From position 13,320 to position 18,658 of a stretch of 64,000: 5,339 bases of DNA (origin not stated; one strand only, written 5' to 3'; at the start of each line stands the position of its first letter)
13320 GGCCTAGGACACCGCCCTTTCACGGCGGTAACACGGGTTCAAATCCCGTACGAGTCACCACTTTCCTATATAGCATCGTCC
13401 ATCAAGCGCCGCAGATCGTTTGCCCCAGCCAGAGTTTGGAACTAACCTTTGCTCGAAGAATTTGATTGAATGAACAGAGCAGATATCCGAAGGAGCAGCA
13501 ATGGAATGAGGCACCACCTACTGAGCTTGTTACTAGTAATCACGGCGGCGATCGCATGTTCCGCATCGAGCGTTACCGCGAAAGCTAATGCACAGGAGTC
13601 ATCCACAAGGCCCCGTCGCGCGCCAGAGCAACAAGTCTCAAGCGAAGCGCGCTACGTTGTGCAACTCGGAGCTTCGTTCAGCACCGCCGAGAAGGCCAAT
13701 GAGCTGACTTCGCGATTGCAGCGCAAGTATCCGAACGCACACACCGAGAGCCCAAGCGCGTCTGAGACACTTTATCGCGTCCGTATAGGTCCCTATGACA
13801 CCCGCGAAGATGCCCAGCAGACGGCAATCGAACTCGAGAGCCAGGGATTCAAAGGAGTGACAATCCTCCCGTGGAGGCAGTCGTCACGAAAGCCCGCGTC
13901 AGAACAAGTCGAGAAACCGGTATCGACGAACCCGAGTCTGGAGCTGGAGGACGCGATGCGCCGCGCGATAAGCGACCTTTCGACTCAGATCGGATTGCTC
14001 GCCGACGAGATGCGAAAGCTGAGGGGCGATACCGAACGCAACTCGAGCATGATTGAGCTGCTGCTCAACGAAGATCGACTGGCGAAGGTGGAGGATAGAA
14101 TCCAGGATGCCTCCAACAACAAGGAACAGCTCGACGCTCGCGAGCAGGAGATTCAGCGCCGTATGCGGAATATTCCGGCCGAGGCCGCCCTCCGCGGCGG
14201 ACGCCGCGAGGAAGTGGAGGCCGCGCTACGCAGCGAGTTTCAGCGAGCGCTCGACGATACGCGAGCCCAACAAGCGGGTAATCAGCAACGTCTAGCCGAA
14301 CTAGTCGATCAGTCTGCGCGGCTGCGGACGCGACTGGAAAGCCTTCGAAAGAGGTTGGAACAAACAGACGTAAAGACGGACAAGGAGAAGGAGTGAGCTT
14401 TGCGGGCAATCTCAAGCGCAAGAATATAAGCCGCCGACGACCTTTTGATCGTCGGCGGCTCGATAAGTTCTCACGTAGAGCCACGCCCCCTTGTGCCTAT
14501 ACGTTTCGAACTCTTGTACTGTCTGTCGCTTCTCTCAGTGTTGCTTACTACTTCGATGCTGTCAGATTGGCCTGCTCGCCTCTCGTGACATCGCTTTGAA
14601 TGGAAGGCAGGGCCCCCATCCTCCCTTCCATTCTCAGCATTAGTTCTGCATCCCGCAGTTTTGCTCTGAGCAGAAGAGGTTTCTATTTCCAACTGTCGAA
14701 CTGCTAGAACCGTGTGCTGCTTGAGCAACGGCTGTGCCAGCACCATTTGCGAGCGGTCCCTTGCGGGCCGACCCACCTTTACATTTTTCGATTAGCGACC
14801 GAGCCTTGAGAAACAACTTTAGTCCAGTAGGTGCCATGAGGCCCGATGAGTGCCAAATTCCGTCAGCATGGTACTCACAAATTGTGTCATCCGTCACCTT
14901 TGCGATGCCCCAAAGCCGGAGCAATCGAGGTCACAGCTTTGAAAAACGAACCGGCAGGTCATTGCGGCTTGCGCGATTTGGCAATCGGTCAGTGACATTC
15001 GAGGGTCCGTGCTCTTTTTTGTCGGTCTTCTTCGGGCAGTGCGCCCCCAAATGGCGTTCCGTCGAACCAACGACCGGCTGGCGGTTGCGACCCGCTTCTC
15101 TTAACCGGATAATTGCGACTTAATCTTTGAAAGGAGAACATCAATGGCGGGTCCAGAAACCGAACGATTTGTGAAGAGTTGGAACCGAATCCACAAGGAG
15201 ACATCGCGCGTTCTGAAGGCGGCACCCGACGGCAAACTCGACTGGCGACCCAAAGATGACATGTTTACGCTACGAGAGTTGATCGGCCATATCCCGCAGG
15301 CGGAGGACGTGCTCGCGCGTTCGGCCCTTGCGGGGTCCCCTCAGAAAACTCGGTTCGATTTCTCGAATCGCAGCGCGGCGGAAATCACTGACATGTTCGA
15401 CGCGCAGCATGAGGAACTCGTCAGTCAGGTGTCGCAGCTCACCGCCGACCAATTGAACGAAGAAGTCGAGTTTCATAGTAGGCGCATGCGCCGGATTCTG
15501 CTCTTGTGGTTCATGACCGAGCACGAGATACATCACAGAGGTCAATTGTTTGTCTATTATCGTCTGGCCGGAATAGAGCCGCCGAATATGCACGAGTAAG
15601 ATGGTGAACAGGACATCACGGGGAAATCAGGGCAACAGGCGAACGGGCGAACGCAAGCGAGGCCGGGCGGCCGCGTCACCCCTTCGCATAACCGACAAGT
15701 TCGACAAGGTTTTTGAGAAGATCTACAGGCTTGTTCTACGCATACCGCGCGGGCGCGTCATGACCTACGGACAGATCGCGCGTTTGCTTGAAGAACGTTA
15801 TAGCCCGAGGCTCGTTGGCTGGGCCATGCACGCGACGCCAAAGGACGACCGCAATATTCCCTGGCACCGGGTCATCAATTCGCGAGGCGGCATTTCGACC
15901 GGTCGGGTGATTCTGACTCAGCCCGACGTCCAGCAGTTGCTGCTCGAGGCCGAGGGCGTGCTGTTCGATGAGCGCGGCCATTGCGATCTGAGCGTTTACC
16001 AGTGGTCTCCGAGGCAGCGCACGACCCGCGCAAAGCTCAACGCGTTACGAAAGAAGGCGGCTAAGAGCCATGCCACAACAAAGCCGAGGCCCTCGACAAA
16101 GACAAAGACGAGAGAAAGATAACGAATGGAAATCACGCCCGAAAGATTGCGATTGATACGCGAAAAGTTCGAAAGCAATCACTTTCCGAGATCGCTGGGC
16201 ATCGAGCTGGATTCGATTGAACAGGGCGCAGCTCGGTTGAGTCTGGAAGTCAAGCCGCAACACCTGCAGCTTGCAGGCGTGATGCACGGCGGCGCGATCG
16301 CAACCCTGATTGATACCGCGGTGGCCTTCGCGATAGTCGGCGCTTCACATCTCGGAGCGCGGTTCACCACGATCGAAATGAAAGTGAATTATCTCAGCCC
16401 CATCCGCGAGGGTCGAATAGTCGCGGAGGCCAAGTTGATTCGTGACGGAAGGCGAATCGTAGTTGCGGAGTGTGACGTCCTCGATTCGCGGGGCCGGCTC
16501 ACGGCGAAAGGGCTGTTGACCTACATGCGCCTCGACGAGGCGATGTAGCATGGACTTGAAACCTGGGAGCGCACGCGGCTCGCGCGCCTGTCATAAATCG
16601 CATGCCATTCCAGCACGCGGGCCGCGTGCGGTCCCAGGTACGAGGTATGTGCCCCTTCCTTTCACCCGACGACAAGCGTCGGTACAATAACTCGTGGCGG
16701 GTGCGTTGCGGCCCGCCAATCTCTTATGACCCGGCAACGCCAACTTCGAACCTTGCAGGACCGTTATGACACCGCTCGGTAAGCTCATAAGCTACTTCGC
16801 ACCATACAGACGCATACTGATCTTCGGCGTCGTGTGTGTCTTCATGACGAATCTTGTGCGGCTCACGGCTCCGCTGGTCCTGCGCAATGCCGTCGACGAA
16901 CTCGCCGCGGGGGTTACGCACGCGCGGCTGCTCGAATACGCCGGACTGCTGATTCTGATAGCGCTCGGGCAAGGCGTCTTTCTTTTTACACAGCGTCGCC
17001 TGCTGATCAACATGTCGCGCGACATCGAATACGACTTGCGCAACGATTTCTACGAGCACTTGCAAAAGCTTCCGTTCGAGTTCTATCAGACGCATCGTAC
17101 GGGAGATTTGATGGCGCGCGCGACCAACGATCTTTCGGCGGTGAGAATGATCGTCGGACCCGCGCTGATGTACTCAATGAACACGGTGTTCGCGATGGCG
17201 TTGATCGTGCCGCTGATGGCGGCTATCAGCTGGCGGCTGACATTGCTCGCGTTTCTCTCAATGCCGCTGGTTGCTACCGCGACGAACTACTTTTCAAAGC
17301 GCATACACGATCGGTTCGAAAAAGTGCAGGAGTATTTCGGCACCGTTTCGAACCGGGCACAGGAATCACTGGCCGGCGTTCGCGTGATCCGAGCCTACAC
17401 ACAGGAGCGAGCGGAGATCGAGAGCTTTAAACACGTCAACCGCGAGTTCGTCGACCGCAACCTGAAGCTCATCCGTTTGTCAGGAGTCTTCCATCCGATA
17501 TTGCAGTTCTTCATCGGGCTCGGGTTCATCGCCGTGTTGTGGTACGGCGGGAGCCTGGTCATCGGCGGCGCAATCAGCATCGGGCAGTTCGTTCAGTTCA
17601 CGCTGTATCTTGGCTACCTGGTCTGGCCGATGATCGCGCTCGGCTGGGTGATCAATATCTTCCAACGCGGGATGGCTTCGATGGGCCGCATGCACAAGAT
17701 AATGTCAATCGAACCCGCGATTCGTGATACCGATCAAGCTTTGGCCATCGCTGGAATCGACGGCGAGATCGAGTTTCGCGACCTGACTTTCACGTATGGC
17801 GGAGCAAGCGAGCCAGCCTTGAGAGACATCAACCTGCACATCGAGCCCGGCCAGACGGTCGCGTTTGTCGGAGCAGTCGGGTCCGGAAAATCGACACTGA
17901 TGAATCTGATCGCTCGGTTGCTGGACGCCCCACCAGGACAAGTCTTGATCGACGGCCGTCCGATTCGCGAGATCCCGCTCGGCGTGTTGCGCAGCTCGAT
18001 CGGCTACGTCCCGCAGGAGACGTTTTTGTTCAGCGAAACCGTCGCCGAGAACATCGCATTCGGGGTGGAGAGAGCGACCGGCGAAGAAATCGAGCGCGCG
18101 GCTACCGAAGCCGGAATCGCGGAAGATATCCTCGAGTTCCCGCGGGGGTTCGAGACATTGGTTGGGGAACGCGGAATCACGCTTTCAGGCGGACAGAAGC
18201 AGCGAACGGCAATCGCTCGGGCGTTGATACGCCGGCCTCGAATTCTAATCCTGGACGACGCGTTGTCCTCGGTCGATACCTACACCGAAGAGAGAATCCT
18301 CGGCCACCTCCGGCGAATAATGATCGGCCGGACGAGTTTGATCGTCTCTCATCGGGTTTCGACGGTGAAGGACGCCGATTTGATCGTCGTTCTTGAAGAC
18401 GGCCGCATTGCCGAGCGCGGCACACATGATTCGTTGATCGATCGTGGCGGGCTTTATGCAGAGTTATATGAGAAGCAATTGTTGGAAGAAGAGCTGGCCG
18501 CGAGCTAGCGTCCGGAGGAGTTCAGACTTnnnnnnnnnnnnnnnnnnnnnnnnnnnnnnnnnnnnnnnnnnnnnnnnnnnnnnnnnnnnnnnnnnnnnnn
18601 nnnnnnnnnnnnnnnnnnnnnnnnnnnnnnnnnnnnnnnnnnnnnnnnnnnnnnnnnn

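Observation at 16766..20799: Retropepsin-like aspartic protease gene wedged between two ABC half-transporter genes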

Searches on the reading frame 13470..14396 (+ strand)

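Call 4: search_protein_families(library=pfam, proteins=[window:13470-14396:+], max_evalue=0.01)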
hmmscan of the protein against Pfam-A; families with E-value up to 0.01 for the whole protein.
window:13470-14396:+ (308 aa): 3 families
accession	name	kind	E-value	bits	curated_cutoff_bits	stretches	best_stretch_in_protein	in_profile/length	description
PF05036.18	SPOR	-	1.8e-16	60.7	21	1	59-130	2-73/76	SPOR domain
PF16331.10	TolA_bind_tri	-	0.00034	21.1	30.1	1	159-200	9-53/76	TolA binding protein trimerisation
PF09728.14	Taxilin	-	0.00053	19.7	30.3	1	167-305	20-156/302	Myosin-like coiled-coil protein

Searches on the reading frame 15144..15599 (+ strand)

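Call 4: search_protein_families(library=pfam, proteins=[window:15144-15599:+], max_evalue=0.01)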
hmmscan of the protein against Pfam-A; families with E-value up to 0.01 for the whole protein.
window:15144-15599:+ (151 aa): 2 families
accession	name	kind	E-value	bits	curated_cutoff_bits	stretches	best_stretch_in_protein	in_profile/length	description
PF05163.17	DinB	-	6.2e-18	65.7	23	1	7-149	6-152/165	DinB family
PF12867.12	DinB_2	-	1e-17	65.2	24.8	1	17-135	6-128/128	DinB superfamily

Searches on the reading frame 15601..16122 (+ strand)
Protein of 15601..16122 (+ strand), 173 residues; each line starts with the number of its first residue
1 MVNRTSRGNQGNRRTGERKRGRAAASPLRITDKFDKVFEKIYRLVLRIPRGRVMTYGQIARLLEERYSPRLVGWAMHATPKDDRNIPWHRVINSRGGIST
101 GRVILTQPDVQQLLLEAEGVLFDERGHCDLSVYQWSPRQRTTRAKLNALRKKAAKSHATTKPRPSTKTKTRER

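Call 4: search_protein_families(library=pfam, proteins=[window:15601-16122:+], max_evalue=0.01)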
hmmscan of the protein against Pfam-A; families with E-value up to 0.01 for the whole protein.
window:15601-16122:+ (173 aa): 1 family
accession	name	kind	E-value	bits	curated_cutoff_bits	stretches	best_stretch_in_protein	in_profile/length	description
PF01035.26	DNA_binding_1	-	5.5e-22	77.8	27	1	38-120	3-81/81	6-O-methylguanine DNA methyltransferase, DNA binding domain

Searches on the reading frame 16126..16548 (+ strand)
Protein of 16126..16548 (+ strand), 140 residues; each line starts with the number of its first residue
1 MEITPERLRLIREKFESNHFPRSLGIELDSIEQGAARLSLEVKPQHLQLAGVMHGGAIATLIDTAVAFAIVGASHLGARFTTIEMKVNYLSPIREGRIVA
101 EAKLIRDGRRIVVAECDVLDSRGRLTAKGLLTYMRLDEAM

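Call 4: search_protein_families(library=pfam, proteins=[window:16126-16548:+], max_evalue=0.01)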
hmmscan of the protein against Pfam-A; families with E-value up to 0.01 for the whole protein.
window:16126-16548:+ (140 aa): 3 families
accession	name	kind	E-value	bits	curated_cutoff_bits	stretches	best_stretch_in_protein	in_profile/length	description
PF03061.28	4HBT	-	1.9e-16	60.5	20.6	1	51-126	2-78/79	Thioesterase superfamily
PF13622.12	4HBT_3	-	1.1e-07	32.4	24.3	1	50-119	9-70/83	Acyl-CoA thioesterase N-terminal domain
PF14539.12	DUF4442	-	5.7e-06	27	25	1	22-107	17-101/132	Domain of unknown function (DUF4442)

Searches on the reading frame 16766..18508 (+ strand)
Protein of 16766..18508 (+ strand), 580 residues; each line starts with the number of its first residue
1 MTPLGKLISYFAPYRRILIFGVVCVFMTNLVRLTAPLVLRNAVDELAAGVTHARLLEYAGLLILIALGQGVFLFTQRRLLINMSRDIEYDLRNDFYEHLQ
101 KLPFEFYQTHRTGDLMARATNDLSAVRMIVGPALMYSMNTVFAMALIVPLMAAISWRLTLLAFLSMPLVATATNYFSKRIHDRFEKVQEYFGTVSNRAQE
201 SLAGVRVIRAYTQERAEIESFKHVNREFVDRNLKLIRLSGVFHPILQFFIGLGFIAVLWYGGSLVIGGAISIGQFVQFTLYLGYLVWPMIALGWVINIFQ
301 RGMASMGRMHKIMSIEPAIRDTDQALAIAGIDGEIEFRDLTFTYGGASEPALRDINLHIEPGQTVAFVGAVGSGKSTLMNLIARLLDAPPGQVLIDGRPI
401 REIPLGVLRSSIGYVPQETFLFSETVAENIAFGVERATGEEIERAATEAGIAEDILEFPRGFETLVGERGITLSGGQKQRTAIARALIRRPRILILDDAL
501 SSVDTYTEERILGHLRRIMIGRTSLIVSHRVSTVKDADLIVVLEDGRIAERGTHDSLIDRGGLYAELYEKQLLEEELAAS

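Call 4: search_protein_families(library=pfam, proteins=[window:16766-18508:+], max_evalue=0.01)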
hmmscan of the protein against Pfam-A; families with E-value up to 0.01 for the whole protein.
window:16766-18508:+ (580 aa): 6 families
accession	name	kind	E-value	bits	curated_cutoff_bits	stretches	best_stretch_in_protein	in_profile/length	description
PF00664.28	ABC_membrane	-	5.4e-54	184.2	28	1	18-289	1-274/274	ABC transporter transmembrane region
PF00005.33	ABC_tran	-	3.2e-32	112.4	25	1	352-500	1-136/137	ABC transporter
PF02463.25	SMC_N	-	0.0012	18.7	40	0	436-541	117-209/220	RecF/RecN/SMC N terminal domain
PF13555.12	AAA_29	-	0.0019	18.3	27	1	357-389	17-49/61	P-loop containing region of AAA domain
PF08298.17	AAA_PrkA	-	0.0042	16.6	25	1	363-409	86-131/358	PrkA AAA domain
PF13401.12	AAA_22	-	0.0076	17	27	0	364-399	7-33/130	AAA domain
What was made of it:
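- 16766..18508 (+): ABC1, a half-transporter (transmembrane domain + nucleotide-binding domain) with a degenerate Walker B (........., Asp in place of the catalytic Glu). Pfam ABC_membrane 5e-54 and ABC_tran 3e-32 (call 4).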

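Call 5: search_protein_families(library=ncbifam, proteins=[window:16766-18508:+], max_evalue=0.01)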
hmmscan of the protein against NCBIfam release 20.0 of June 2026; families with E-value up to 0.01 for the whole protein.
window:16766-18508:+ (580 aa): 188 families (the best 25 are shown)
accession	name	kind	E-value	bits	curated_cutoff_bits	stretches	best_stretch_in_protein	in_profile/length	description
NF008055.0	PRK10789.1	equivalog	1.2e-142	476.4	845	1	8-577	8-577/590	SmdA family multidrug ABC transporter permease/ATP-binding protein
TIGR02203.1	MsbA_lipidA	equivalog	4.6e-128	428.2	602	1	6-572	4-570/572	lipid A export permease/ATP-binding protein MsbA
TIGR02204.1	MsbA_rel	hypoth_equivalog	7e-125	417.9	780.4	1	3-571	5-575/576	ABC transporter, permease/ATP-binding protein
NF052233.1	CphA_assoc_ABC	equivalog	2.3e-121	406.5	880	1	6-574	174-746/766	cyanophycin metabolism-associated ABC transporter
TIGR00958.1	3a01208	subfamily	1.4e-112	377.3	874.6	1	4-567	149-710/711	antigen peptide transporter 2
NF008381.0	PRK11176.1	equivalog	2.3e-112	376.3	867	1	6-572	15-580/582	lipid A ABC transporter ATP-binding protein/permease MsbA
TIGR01846.1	type_I_sec_HlyB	subfamily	9e-110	368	725.55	1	8-571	131-692/694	type I secretion system permease/ATPase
NF045513.1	HepA_fam_ABC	equivalog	2.8e-105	353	725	1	42-570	78-608/610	heterocyst formation ABC transporter subunit HepA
NF010178.0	PRK13657.1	equivalog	1.9e-103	346.9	733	1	8-576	11-575/588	glucan ABC transporter ATP-binding protein/ permease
TIGR03796.1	NHLM_micro_ABC1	equivalog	5.1e-102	342.3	853.3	1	15-567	153-708/710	NHLP family bacteriocin export ABC transporter peptidase/permease/ATPase subunit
TIGR03797.1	NHLM_micro_ABC2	equivalog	1.7e-93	314.3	709.4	1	19-572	140-686/686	NHLP bacteriocin export ABC transporter permease/ATPase subunit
NF000474.1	tet_ABC_46_A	exception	7.2e-93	312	1250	1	37-573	35-570/574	tetracycline efflux ABC transporter Tet(46) subunit A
TIGR01193.1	bacteriocin_ABC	subfamily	3.4e-90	303.5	523.85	1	7-569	147-707/708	peptide cleavage/export ABC transporter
TIGR03375.1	type_I_sec_LssB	subfamily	5.3e-89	299.3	693.1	1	21-559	154-690/696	type I secretion system permease/ATPase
NF008056.1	PRK10790.1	equivalog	5.1e-84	282.8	746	1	4-579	11-583/584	SmdB family multidrug efflux ABC transporter permease/ATP-binding protein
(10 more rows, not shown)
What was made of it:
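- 16766..18508 (+): Best NCBIfam match is SmdA at 476 bits, below its 845 cut-off (call 5).
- On Peptide-processing ABC export systems (C39-type bacteriocin exporters): 303 against 524 bits and 342 against 853 bits (call 5).
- Closest known: Heterodimeric ABC exporters with one degenerate ATP site. Same: Best NCBIfam matches are SmdA and SmdB/MsbA (call 5).
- They look like SmdAB/MsbA-type exporters (calls 4, 5).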

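Call 24: search_protein_families(library=padloc, proteins=[window:16766-18508:+], max_evalue=0.01)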
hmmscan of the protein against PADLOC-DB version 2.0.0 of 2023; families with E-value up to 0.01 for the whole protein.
window:16766-18508:+ (580 aa): 2 families
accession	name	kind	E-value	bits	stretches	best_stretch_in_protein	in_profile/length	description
PDLC04135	mad3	-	5.8e-28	96.5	2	443-546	234-340/374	mads_3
PDLC04140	mad8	-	1e-09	36.4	1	349-517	14-219/314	mads_8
